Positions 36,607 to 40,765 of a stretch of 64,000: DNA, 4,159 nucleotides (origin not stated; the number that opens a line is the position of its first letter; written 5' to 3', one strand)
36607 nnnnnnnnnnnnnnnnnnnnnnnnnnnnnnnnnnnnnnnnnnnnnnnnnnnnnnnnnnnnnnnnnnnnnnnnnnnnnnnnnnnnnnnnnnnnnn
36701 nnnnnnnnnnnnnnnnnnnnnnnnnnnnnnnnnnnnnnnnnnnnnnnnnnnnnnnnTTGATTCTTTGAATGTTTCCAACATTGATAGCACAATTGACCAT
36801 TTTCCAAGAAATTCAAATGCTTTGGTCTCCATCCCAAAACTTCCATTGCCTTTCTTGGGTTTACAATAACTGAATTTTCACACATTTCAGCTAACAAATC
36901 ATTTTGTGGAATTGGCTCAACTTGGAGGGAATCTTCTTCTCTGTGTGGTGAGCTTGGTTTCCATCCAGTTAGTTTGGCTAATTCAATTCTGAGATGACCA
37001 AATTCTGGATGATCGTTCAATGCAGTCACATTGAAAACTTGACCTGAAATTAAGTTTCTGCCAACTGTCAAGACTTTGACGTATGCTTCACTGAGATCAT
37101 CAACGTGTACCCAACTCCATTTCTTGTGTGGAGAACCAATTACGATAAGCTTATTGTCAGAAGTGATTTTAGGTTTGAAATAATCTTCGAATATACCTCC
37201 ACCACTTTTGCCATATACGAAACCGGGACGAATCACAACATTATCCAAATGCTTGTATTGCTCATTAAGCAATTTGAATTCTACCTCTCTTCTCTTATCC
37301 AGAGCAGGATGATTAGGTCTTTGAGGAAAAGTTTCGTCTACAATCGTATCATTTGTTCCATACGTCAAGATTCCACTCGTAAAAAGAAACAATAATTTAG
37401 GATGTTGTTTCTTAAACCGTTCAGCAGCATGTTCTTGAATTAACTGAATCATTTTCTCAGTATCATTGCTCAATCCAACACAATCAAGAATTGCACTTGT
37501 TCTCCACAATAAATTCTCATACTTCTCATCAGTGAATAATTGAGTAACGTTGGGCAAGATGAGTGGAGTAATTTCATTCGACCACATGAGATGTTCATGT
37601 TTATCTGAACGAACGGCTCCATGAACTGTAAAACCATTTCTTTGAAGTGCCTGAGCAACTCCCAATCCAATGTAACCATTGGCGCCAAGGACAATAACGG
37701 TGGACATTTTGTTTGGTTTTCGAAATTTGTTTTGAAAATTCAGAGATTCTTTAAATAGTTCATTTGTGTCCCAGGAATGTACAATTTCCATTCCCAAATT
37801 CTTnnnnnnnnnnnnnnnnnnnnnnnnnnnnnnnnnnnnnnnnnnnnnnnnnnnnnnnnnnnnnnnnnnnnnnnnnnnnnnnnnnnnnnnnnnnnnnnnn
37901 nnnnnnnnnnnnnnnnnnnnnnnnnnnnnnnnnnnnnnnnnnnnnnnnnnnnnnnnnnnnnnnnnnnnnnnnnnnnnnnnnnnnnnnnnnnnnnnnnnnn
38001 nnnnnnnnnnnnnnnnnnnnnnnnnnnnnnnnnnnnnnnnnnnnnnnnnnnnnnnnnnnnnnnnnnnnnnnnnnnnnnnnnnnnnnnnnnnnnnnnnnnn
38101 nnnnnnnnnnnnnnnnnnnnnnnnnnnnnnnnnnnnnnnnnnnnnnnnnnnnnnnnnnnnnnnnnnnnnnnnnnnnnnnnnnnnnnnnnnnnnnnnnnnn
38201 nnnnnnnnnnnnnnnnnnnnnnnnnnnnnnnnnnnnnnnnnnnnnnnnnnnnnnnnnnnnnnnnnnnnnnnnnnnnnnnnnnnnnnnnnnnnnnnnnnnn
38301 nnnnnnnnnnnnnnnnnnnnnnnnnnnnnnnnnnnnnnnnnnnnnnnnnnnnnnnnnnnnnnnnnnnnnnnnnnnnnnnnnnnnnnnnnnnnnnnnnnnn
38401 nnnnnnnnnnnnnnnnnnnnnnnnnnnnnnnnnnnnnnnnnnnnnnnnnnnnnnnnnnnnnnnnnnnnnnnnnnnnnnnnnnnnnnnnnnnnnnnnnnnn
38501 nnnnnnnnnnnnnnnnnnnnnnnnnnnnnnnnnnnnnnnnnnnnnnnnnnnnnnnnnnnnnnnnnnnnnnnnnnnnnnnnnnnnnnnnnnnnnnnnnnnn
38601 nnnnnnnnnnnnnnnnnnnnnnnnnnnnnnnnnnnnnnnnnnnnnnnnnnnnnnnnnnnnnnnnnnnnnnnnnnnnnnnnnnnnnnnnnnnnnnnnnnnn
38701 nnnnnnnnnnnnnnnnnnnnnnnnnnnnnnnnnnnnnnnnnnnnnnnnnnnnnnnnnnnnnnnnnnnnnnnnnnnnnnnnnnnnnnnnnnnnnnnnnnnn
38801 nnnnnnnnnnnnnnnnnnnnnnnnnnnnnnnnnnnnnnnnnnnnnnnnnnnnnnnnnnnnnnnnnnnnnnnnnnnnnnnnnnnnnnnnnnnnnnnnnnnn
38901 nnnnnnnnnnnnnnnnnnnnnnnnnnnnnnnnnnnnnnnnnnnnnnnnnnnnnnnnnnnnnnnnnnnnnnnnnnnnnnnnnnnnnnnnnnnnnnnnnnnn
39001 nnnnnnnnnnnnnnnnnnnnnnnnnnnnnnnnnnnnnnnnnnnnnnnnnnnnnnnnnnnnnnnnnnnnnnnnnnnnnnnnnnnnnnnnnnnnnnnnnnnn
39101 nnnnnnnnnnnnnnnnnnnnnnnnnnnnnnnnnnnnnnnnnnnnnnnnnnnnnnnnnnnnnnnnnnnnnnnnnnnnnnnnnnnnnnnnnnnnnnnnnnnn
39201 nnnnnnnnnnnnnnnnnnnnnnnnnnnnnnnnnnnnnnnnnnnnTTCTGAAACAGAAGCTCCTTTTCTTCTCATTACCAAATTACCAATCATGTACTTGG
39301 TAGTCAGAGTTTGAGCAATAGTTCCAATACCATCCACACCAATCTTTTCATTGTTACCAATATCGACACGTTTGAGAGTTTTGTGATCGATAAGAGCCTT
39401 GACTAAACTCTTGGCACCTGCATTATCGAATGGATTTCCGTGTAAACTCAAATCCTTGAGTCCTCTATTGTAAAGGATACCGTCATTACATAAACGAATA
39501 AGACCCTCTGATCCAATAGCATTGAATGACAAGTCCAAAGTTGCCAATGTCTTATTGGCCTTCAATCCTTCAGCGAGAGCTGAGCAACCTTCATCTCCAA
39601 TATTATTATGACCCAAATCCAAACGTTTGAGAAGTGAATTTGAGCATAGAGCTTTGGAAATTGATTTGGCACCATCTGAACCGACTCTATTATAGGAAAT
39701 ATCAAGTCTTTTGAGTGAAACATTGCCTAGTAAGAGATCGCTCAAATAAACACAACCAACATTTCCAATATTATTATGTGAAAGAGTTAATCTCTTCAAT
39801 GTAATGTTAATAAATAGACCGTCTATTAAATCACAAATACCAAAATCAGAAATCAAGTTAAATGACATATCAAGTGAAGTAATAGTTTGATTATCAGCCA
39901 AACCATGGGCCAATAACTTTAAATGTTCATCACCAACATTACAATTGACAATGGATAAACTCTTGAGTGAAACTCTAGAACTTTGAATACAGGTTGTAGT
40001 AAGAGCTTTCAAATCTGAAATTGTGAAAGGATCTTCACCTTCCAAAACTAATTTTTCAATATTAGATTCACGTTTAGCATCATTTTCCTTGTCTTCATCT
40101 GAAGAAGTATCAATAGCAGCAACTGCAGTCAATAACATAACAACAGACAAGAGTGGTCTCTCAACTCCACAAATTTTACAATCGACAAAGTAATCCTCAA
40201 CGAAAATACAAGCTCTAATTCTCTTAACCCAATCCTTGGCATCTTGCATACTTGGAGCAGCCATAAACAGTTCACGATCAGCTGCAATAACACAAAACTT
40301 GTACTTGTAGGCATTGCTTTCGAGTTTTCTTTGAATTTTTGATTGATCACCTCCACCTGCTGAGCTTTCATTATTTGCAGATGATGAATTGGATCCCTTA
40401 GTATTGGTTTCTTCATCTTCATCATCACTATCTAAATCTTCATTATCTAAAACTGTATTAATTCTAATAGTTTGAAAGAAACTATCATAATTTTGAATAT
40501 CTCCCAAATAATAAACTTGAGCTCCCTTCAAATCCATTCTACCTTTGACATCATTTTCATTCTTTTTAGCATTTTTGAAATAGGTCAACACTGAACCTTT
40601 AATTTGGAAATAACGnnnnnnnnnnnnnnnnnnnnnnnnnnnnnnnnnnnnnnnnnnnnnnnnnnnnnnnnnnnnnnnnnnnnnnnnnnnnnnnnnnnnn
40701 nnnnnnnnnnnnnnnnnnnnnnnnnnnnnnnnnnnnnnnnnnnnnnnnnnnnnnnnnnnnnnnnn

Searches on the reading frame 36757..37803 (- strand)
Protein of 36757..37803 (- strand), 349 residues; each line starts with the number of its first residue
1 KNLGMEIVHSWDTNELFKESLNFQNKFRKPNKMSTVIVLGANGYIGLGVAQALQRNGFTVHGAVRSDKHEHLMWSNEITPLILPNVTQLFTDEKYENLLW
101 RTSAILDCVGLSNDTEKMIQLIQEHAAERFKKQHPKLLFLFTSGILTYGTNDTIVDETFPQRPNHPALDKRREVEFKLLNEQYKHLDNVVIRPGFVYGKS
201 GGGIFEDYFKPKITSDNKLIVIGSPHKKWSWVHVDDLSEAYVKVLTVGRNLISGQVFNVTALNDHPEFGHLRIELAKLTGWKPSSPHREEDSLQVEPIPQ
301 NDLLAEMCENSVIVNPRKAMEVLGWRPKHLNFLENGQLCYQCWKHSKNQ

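Call 54: search_protein_families(library=pfam, proteins=[window:36757-37803:-], max_evalue=0.00001)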
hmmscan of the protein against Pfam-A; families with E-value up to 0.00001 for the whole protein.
window:36757-37803:- (349 aa): 2 families
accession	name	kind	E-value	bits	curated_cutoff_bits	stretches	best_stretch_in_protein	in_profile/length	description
PF01370.27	Epimerase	-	3.4e-14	53.3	20.9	1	36-259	1-239/240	NAD dependent epimerase/dehydratase family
PF16363.11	GDP_Man_Dehyd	-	9e-10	39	27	0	134-328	119-322/332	GDP-mannose 4,6 dehydratase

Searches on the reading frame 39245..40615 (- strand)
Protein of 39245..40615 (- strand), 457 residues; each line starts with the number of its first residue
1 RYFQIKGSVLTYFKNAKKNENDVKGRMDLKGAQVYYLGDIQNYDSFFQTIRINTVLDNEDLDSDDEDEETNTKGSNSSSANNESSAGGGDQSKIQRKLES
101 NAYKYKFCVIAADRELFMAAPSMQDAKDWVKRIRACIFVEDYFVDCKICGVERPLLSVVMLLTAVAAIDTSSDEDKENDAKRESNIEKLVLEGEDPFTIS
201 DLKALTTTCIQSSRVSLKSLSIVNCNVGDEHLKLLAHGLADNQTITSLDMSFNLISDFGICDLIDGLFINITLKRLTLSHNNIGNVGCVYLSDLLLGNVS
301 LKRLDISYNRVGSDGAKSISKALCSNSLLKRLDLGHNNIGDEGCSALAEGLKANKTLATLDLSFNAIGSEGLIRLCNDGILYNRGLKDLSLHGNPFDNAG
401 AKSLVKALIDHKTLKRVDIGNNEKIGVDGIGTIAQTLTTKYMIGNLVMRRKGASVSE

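Call 54: search_protein_families(library=pfam, proteins=[window:39245-40615:-], max_evalue=0.00001)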
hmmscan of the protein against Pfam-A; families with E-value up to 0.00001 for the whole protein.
window:39245-40615:- (457 aa): 4 families
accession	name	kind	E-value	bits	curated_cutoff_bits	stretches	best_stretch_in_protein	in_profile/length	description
PF13516.12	LRR_6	-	5.1e-32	107.8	23.4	1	326-348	2-24/24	Leucine Rich repeat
PF00560.39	LRR_1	-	1.4e-09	36.6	20.6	0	329-347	2-20/23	Leucine Rich Repeat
PF00169.35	PH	-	4.9e-08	33.9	25.1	0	1-137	21-104/105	PH domain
PF12799.13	LRR_4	-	9.6e-07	29.3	27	0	300-341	2-38/44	Leucine Rich repeats (2 copies)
